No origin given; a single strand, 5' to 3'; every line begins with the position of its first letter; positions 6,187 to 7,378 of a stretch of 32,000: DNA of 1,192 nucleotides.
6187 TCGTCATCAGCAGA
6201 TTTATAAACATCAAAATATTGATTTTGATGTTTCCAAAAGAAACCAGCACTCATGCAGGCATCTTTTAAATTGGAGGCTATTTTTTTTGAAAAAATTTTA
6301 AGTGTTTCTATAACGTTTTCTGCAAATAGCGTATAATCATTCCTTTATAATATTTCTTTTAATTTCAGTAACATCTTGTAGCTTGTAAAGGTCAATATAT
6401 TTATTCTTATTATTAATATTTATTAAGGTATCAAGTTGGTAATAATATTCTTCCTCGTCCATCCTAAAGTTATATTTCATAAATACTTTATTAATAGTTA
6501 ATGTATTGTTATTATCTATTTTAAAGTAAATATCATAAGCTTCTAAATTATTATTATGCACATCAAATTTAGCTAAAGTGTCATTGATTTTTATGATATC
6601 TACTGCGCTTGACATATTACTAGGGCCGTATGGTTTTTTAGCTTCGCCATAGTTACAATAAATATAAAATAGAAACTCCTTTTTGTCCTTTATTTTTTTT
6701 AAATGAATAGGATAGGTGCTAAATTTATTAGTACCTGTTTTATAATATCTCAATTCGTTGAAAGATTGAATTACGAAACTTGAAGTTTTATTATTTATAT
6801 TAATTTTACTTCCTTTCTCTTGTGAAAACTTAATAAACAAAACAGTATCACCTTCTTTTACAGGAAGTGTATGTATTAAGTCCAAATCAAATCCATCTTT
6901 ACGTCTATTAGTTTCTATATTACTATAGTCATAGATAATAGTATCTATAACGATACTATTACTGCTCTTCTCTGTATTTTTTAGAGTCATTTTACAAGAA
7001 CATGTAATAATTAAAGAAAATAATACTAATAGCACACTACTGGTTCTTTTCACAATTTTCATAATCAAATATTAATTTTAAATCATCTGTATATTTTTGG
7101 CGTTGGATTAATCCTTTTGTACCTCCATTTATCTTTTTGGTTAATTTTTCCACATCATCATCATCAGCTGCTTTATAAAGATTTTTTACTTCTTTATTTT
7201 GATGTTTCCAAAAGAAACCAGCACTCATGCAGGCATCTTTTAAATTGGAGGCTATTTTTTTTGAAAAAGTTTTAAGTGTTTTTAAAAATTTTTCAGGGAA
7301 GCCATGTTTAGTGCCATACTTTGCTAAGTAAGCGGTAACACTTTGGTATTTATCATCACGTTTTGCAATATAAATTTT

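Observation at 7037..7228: The two full-length effector copies carry different C-terminal tips; one matches a downstream silent cassette exactly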

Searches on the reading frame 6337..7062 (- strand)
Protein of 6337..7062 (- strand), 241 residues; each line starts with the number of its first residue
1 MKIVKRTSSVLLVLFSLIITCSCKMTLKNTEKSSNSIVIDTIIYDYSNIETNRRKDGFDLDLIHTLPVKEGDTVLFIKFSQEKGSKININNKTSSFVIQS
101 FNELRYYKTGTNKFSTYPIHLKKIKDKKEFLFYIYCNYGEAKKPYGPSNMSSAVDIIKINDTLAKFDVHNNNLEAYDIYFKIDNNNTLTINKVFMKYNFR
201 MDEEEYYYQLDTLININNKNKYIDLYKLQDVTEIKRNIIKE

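Call 69: find_homologous_proteins(query=window:6337-7062:-, max_evalue=0.00001)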
Query window:6337-7062:- (241 aa): 18 proteins with E <= 0.00001 among 689 candidates.
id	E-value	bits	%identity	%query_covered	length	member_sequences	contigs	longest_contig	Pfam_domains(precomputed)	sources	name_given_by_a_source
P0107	2.9e-150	516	100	100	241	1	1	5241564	-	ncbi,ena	-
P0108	6.4e-124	430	86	100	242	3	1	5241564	-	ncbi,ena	-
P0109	5.0e-123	427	84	100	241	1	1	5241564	-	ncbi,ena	-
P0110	5.7e-123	427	86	100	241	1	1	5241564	-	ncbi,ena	-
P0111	3.1e-114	399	81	100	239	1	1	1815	-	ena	-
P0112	4.6e-111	388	77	100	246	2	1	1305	-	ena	-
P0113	9.0e-102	358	74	100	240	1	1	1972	-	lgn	-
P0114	5.4e-87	310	66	99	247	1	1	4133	-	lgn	-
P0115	4.7e-82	293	65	100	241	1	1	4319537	-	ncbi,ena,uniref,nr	ncbi:hypothetical protein [Psychroserpens sp. NJDZ02]|uniref:hypothetical protein n=1 Tax=Psychroser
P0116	2.1e-64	236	53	100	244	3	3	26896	-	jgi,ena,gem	-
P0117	1.6e-59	220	55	99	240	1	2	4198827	-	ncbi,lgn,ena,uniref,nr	ncbi:hypothetical protein PG911_16690 [Tenacibaculum ovolyticum]|uniref:hypothetical protein n=1 Tax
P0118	3.0e-58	215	49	88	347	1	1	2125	-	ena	-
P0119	1.4e-53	200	46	98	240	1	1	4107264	-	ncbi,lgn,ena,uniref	ncbi:hypothetical protein [Tenacibaculum ovolyticum]|uniref:hypothetical protein n=1 Tax=Tenacibacul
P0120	3.3e-48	183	46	98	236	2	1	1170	-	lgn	-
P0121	1.9e-31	128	37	99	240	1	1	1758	-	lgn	-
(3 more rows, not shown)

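Call 70: find_encoding_contigs(protein=P0111, flank=10000, max_places=2)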
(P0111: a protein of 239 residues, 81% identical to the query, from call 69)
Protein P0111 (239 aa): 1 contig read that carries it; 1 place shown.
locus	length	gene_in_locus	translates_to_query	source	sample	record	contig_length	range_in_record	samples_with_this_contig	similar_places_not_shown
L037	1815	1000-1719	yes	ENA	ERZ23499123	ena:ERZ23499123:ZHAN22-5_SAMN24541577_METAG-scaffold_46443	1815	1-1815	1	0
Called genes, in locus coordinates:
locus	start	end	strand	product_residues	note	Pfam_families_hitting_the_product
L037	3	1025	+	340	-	?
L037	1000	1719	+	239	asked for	-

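Call 71: find_encoding_contigs(protein=P0112, flank=10000, max_places=2)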
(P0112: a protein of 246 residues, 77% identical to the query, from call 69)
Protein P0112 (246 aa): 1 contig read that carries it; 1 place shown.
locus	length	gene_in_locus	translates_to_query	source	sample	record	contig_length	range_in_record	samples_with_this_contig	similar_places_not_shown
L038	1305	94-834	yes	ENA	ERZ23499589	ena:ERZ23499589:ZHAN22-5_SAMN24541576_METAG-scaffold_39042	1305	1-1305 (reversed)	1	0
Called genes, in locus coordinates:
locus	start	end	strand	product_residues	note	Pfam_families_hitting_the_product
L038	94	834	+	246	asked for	-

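Call 72: find_encoding_contigs(protein=P0113, flank=10000, max_places=2)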
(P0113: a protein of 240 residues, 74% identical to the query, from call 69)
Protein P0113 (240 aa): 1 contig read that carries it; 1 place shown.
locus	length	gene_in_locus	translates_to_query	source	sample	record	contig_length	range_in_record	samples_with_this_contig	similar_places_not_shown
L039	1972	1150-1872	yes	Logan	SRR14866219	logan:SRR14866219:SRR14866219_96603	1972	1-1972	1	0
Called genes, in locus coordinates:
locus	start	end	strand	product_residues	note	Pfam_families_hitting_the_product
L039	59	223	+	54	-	-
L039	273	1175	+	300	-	-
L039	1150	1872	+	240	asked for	-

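Call 73: find_encoding_contigs(protein=P0115, flank=10000, max_places=2)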
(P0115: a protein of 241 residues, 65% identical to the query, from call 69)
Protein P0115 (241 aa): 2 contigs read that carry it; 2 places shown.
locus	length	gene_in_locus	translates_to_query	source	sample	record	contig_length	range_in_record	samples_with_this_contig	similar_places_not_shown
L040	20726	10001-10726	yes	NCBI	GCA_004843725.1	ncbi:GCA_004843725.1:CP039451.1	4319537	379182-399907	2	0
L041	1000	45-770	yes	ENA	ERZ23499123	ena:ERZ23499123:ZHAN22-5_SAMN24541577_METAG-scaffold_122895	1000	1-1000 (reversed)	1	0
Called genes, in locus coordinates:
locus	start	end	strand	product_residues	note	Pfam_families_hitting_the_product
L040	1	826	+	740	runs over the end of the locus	PF07719:TPR_2 (faint), PF13374:TPR_10 (faint), PF00515:TPR_1 (faint), PF13424:TPR_12 (weak), PF00512:HisKA, PF02518:HATPase_c, PF00072:Response_reg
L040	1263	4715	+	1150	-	PF00289:Biotin_carb_N, PF02222:ATP-grasp, PF02786:CPSase_L_D2, PF07478:Dala_Dala_lig_C, PF02785:Biotin_carb_C, PF00682:HMGL-like, PF02436:PYC_OADA, PF00364:Biotin_lipoyl, +1 more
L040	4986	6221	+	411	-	PF28495:TMEM260_2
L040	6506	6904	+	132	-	PF13648:Lipocalin_4 (weak)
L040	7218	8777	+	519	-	-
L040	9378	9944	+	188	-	PF09346:SMI1_KNR4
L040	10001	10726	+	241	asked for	-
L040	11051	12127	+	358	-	PF00144:Beta-lactamase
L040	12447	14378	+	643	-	-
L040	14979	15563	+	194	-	PF09346:SMI1_KNR4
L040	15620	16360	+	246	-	-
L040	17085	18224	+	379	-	PF05139:Erythro_esteras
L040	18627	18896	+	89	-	-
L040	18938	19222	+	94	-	-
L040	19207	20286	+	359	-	PF05114:MbnB_TglH_ChrH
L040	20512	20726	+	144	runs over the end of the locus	-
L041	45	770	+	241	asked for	-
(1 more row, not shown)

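Call 80: search_protein_families(library=pfam, proteins=[L040:9378-9944:+], max_evalue=0.001)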
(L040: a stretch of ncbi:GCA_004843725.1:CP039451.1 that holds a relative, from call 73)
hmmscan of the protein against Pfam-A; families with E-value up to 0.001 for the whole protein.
L040:9378-9944:+ (188 aa): 2 families
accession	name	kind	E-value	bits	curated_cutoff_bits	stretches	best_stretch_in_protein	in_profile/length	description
PF09346.15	SMI1_KNR4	-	1.9e-09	38.6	25.4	1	44-176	1-121/125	SMI1 / KNR4 family (SUKH-1)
PF14568.11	SUKH_6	-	2.3e-05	25.4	27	1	49-92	3-46/119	SMI1-KNR4 cell-wall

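Call 89: predict_structure(alignment_id=A4)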
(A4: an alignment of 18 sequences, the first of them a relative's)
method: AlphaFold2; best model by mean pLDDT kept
length: 241 residues; sequences in the alignment: 18
mean_pLDDT: 75.8   pTM: 0.69
mean pLDDT of the five models: 75.8, 72.8, 71.9, 67.8, 65.4
residues with pLDDT >= 90: 81; 70-90: 86; 50-70: 28; < 50: 46
segments of 3 or more residues with pLDDT < 50: 1-18, 21-43, 50-52
pLDDT, mean of each block of 10 residues (from residue 1): 41 47 38 39 49 56 84 79 80 89 86 92 90 93 80 92 92 90 85 83 68 89 94 84 59
secondary structure, 60 per line:
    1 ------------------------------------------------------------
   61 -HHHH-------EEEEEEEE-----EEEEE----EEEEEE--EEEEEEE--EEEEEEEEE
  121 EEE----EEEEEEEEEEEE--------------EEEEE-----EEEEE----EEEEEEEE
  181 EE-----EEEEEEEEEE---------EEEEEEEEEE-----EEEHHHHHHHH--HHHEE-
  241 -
elements in order: H62-65 E73-80 E86-90 E95-100 E103-109 E112-123 E128-139 E154-158 E164-168 E173-182 E188-197 E207-216 E222-224 H225-232

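Call 91: fold_search(model_id=the predicted structure, library=pdb)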
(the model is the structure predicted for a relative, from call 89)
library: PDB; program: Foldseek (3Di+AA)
matches with E <= 10: 641; with E <= 0.001: 0
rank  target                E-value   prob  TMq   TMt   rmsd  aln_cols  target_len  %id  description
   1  8bk2_B                3.9e-02  0.21  0.16  0.20  18.1       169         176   13  X-ray structure of meningococcal factor H binding protein variant 2 in complex with a specific and bactericidal human  (released 2023-11-22)
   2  5kev_B                1.1e-01  0.21  0.15  0.25  14.4       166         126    8  Vibrio parahaemolyticus VtrA/VtrC complex (released 2016-07-20)
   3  7a0t_A                1.1e-01  0.20  0.18  0.15  18.1       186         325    9  Crystal structure of kievitone hydratase from Nectria haematococca (P21 SG) (released 2021-08-18)
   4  7a0t_B                1.1e-01  0.20  0.17  0.13  16.4       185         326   10  Crystal structure of kievitone hydratase from Nectria haematococca (P21 SG) (released 2021-08-18)
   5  8ebn_B                1.5e-01  0.18  0.17  0.13  12.3       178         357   12  Structure of KLHDC2-EloB/C tetrameric assembly (released 2023-02-22)
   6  1vcj                  1.5e-01  0.18  0.19  0.14  13.1       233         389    8  Influenza B virus neuraminidase complexed with 1-(4-Carboxy-2-(3-pentylamino)phenyl)-5-aminomethyl-5-hydroxymethyl-pyrro (released 2004-03-23)
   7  4xmh_A                1.6e-01  0.10  0.16  0.19  18.8       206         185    9  Crystal structure of nitrophorin 7 from Rhodnius prolixus at pH 7.8 complexed with Gly-Gly-Gly (released 2015-07-29)
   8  1w2t_A                1.7e-01  0.15  0.17  0.11  19.2       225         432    9  beta-fructosidase from Thermotoga maritima in complex with raffinose (released 2005-10-26)
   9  9hq1_B                1.8e-01  0.30  0.21  0.13  18.1       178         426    8  XusB lipoprotein bound to ferric salmochelin (released 2025-09-17)
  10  8g3z_A                1.8e-01  0.21  0.19  0.14  12.2       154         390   11  Neuraminidase of B/Massachusetts/02/2012 (Yamagata) in complex with 4 FNI17 Fab molecules (released 2023-05-31)
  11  2w7q_B                1.8e-01  0.13  0.15  0.19  18.5       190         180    8  Structure of Pseudomonas aeruginosa LolA (released 2009-12-29)
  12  6szw_B                2.4e-01  0.18  0.14  0.19  13.0       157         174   10  Asymmetric complex of Factor XII and kininogen with gC1qR/C1QBP/P32 is governed by allostery (released 2020-07-22)
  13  4ak5_A                2.5e-01  0.18  0.21  0.15  13.3       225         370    7  Native crystal structure of BpGH117 (released 2012-03-14)
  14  5b0u_B                2.5e-01  0.15  0.15  0.20  14.0       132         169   12  Crystal structure of the mutated 19 kDa protein of Oplophorus luciferase (nanoKAZ) (released 2016-01-13)
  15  1p32_C                2.5e-01  0.13  0.14  0.18  14.8       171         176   12  CRYSTAL STRUCTURE OF HUMAN P32, A DOUGHNUT-SHAPED ACIDIC MITOCHONDRIAL MATRIX PROTEIN (released 1999-04-06)
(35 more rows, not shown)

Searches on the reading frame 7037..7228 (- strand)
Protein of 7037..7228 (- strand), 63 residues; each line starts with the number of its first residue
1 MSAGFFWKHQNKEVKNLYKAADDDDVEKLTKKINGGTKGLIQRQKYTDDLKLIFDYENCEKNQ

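Call 30: find_homologous_proteins(query=window:7037-7228:-, max_evalue=0.001)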
Query window:7037-7228:- (63 aa): 3 proteins with E <= 0.001 among 4 candidates.
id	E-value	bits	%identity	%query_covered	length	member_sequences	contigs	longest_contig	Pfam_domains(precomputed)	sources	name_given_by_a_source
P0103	1.4e-35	137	100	100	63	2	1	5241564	-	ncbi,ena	-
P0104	2.6e-25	105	78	100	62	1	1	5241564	-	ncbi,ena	-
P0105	1.4e-11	61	89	56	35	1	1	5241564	-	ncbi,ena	-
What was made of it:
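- Tried and rejected: It is weak evidence for absence elsewhere (call 30).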

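Call 64: list_cluster_members(proteins=[P0103, P0104, P0105])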
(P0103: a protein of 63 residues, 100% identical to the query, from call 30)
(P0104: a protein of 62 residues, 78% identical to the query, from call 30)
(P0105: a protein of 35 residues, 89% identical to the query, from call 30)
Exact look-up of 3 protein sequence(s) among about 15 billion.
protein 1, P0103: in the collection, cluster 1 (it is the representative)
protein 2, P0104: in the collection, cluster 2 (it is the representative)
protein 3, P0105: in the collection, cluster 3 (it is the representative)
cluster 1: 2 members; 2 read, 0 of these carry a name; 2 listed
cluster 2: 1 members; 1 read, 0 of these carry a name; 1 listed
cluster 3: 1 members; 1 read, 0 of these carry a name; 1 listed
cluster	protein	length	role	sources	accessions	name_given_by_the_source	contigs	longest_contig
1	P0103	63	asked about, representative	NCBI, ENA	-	-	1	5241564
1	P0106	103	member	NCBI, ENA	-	-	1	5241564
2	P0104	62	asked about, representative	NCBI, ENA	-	-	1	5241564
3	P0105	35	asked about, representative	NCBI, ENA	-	-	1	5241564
